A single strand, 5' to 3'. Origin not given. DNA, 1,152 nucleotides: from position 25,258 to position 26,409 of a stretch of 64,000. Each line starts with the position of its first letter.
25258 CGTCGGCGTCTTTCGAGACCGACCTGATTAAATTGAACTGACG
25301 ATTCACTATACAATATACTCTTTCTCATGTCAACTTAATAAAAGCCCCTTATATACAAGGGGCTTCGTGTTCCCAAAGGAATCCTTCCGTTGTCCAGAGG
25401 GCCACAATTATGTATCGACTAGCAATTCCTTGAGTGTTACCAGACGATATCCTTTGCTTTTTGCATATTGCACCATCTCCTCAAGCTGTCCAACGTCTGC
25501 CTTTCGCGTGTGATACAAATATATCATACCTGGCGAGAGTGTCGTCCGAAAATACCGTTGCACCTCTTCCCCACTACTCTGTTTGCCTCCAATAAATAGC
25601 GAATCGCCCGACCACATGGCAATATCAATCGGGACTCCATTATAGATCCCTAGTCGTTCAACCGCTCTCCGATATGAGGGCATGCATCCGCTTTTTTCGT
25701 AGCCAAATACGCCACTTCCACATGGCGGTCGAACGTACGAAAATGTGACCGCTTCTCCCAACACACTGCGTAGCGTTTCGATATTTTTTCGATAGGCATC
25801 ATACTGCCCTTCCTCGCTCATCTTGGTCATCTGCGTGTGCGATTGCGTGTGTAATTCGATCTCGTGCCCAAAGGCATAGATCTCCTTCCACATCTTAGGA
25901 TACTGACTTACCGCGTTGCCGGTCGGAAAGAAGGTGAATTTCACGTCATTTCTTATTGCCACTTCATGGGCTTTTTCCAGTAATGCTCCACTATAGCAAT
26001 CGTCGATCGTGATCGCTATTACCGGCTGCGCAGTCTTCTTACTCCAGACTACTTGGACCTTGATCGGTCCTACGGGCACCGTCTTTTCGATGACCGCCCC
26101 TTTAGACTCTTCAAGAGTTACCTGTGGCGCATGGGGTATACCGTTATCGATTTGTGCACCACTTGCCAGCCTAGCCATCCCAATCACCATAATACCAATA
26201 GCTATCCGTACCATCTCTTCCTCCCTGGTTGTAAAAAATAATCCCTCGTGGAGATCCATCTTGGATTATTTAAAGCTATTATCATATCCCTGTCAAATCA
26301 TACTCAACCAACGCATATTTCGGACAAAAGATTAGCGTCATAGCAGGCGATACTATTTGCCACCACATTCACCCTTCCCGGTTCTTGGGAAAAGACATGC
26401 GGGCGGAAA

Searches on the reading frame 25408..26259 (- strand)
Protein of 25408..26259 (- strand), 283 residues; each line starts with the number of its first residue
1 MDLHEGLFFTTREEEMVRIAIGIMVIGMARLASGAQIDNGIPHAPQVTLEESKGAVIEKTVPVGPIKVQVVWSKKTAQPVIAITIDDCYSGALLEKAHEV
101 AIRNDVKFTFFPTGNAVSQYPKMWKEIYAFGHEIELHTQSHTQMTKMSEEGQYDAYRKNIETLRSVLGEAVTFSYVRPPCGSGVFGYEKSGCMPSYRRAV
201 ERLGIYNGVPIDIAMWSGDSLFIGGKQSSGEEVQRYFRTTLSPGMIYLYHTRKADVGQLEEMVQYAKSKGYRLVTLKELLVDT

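Call 10: find_encoding_contigs(protein=window:25408-26259:-, flank=10000, max_places=10)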
Protein window:25408-26259:- (283 aa): 24 contigs read that carry it; 3 places shown.
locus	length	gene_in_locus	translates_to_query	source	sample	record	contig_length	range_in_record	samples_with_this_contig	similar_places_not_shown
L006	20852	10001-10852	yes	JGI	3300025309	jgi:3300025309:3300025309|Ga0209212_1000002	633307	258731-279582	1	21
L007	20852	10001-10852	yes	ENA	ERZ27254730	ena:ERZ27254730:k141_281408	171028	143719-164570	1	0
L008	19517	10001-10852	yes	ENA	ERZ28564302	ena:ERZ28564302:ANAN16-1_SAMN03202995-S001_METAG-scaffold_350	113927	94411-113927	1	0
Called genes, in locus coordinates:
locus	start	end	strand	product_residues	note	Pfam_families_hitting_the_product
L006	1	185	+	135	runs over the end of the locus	PF01814:Hemerythrin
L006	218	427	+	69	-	-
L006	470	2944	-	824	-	PF00690:Cation_ATPase_N, PF00122:E1-E2_ATPase, PF00702:Hydrolase, PF13246:Cation_ATPase, PF00689:Cation_ATPase_C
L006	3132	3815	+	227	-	PF08378:NERD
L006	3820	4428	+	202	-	PF01693:Cauli_VI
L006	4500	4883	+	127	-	PF00072:Response_reg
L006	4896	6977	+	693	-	PF18884:TSP3_bac, PF19077:Big_13 (weak)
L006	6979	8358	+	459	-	PF00512:HisKA, PF02518:HATPase_c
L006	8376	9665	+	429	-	PF03235:GmrSD_N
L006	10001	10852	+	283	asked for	PF01522:Polysacc_deac_1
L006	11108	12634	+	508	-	PF00270:DEAD, PF04851:ResIII (weak), PF00271:Helicase_C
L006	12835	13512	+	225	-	PF07853:DUF1648, PF13630:SdpI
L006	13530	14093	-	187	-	PF02677:QueH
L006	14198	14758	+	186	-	PF05908:Gamma_PGA_hydro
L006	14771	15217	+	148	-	-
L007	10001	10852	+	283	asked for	PF01522:Polysacc_deac_1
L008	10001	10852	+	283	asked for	PF01522:Polysacc_deac_1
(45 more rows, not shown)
